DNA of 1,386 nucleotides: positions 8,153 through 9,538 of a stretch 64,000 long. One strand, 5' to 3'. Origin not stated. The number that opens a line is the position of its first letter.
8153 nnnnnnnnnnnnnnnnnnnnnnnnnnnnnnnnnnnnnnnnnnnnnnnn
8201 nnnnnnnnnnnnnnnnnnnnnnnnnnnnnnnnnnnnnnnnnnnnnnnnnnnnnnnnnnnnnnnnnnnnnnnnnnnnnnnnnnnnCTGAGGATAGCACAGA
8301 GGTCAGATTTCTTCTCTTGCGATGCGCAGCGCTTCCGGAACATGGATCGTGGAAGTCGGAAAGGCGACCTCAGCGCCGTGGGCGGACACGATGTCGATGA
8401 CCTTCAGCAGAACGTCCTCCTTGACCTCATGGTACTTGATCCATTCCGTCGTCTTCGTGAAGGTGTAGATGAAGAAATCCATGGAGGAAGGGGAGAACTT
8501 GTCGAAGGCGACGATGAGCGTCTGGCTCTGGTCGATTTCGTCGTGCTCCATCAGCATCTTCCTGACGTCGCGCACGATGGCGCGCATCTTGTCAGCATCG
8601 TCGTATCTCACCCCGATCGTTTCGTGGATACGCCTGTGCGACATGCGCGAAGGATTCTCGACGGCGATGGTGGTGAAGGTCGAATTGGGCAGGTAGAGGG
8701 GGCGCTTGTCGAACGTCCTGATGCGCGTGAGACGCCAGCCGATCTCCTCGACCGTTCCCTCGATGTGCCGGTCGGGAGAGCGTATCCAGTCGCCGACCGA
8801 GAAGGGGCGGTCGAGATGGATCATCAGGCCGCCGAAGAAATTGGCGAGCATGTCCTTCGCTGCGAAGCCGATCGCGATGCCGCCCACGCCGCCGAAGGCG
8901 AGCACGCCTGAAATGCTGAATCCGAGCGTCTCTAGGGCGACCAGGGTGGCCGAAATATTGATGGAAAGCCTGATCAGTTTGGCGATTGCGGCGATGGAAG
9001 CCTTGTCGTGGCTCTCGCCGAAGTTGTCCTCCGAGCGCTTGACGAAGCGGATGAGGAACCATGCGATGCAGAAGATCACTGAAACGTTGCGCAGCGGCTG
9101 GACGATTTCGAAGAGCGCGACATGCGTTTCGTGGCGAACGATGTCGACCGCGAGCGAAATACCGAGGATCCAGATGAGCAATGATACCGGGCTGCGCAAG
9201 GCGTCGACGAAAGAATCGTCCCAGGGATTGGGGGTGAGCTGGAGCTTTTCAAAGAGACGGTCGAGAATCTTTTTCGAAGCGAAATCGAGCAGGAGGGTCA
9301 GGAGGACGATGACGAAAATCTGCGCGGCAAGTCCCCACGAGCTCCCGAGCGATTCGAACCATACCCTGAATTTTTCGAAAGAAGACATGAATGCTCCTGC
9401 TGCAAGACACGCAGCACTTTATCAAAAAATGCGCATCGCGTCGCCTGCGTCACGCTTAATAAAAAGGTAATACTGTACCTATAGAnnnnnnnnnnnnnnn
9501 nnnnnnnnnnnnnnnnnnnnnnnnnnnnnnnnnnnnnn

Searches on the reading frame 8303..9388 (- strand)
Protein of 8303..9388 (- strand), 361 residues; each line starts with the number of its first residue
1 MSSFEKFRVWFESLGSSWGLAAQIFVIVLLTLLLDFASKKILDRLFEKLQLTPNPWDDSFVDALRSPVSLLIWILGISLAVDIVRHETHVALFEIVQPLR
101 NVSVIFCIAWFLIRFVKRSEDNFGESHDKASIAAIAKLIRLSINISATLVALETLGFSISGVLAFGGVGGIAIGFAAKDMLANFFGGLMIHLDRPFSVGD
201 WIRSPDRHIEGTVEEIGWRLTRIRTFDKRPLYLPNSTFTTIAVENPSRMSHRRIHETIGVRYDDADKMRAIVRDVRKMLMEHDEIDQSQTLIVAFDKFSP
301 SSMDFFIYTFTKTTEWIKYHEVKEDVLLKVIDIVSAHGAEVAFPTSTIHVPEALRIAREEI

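Call 7: search_protein_families(library=pfam, proteins=[window:8303-9388:-], max_evalue=0.01)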
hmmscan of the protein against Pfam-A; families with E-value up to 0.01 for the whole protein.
window:8303-9388:- (361 aa): 5 families
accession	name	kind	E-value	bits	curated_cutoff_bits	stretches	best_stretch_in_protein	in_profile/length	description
PF00924.24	MS_channel_2nd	-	4.5e-22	78.4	20.2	1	179-248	1-68/68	Mechanosensitive ion channel, beta-domain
PF21082.3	MS_channel_3rd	-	9.2e-15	55.3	21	1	257-340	4-87/88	Mechanosensitive ion channel MscS, C-terminal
PF24956.1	Msl2-3_C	-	4e-08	33.8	29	1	253-334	2-86/87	Mechanosensitive ion channel protein 2/3 C-terminal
PF21088.3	MS_channel_1st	-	8.7e-07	29.3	23.1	1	137-178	1-42/42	Mechanosensitive ion channel, transmembrane helices 2/3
PF25237.1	MSL2_3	-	4e-05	24.7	34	1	93-177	40-129/130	Mechanosensitive channel protein 2/3 domain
